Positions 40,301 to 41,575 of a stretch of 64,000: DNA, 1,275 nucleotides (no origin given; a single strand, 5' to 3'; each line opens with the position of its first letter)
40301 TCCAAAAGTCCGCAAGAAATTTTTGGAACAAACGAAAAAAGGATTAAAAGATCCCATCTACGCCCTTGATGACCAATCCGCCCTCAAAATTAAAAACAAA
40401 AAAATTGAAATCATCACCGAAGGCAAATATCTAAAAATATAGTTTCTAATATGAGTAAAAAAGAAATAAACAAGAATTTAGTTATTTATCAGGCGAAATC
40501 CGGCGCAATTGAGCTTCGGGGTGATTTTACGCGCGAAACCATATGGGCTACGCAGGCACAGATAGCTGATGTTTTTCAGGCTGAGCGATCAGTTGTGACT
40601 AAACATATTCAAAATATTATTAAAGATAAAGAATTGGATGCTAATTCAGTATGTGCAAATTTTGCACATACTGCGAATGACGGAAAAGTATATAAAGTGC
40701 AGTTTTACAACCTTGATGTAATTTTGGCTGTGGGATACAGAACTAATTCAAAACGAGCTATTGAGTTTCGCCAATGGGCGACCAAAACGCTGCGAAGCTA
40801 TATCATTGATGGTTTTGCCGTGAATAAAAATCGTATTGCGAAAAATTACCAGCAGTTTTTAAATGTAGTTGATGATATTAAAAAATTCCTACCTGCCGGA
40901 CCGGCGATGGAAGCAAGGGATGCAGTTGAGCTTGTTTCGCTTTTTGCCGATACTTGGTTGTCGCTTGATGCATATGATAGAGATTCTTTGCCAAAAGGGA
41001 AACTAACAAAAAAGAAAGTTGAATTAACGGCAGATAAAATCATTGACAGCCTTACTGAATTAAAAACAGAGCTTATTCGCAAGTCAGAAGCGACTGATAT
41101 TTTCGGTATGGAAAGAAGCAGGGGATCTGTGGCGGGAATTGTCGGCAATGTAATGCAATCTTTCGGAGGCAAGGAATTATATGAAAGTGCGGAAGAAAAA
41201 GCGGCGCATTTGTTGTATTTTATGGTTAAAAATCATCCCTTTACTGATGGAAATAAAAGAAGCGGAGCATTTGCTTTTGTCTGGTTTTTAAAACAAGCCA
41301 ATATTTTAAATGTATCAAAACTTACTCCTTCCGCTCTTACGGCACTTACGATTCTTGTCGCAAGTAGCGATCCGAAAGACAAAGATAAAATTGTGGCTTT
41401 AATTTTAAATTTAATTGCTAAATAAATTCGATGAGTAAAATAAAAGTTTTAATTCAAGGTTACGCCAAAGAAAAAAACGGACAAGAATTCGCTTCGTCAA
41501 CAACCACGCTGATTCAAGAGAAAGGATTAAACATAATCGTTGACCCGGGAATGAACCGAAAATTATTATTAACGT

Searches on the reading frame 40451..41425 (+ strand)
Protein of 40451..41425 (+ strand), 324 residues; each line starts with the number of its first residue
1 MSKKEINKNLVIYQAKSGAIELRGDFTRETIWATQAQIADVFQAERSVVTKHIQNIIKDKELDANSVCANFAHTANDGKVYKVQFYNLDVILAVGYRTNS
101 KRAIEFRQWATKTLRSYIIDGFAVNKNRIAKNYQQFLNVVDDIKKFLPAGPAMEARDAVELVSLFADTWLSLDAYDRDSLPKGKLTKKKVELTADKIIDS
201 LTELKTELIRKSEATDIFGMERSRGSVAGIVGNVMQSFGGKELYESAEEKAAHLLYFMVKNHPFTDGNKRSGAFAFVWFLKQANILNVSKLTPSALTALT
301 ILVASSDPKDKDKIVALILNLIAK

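Call 3: search_protein_families(library=pfam, proteins=[window:40451-41425:+], max_evalue=0.1)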
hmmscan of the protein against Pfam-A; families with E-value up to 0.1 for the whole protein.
window:40451-41425:+ (324 aa): 4 families
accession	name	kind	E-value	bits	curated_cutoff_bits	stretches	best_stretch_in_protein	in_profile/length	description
PF13310.11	Virulence_RhuM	-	3e-22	79.6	33.7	1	66-132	1-70/252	Virulence protein RhuM family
PF02661.23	Fic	-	1.5e-11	45.4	24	1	203-280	9-93/93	Fic/DOC family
PF00205.28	TPP_enzyme_M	-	0.018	15.2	30.4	1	86-148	76-135/137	Thiamine pyrophosphate enzyme, central domain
PF09669.15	Phage_pRha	-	0.058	14.4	29.9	0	36-105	4-77/91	Phage regulatory protein Rha (Phage_pRha)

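Call 4: search_protein_families(library=padloc, proteins=[window:40451-41425:+], max_evalue=0.1)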
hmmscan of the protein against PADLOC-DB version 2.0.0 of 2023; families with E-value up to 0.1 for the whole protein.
window:40451-41425:+ (324 aa): 43 families (the best 25 are shown)
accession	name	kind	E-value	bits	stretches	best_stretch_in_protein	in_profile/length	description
PDLC04965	PDC-S23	-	1.4e-108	361.2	1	7-323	4-324/327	-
PDLC04963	PDC-S23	-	7.3e-98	325.8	1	9-323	3-308/312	-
PDLC04964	PDC-S23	-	1.3e-95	318.4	1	8-323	4-328/331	-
PDLC04848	PDC-S05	-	2e-57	193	2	8-217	3-216/291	-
PDLC04854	PDC-S05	-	2.6e-56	188.6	1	8-206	4-207/212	-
PDLC04858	PDC-S05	-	4.7e-49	163.7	1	3-133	3-130/138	-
PDLC04872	PDC-S05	-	8.6e-48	160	1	7-145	4-145/152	-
PDLC04876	PDC-S05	-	5.7e-46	154.4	1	1-136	1-143/174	-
PDLC04870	PDC-S05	-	1.3e-45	153.4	1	4-132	5-133/214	-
PDLC04852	PDC-S05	-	1.6e-45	153.5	1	4-142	7-147/346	-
PDLC04851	PDC-S05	-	7.2e-45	151.5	1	2-133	2-138/342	-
PDLC04843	PDC-S05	-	7.4e-45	151.6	1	6-131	4-129/330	-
PDLC04874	PDC-S05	-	1e-44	150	1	5-137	3-133/165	-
PDLC04853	PDC-S05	-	1.5e-44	150.6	1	6-136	4-142/336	-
PDLC04879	PDC-S05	-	3.1e-42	143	1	7-130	4-128/285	-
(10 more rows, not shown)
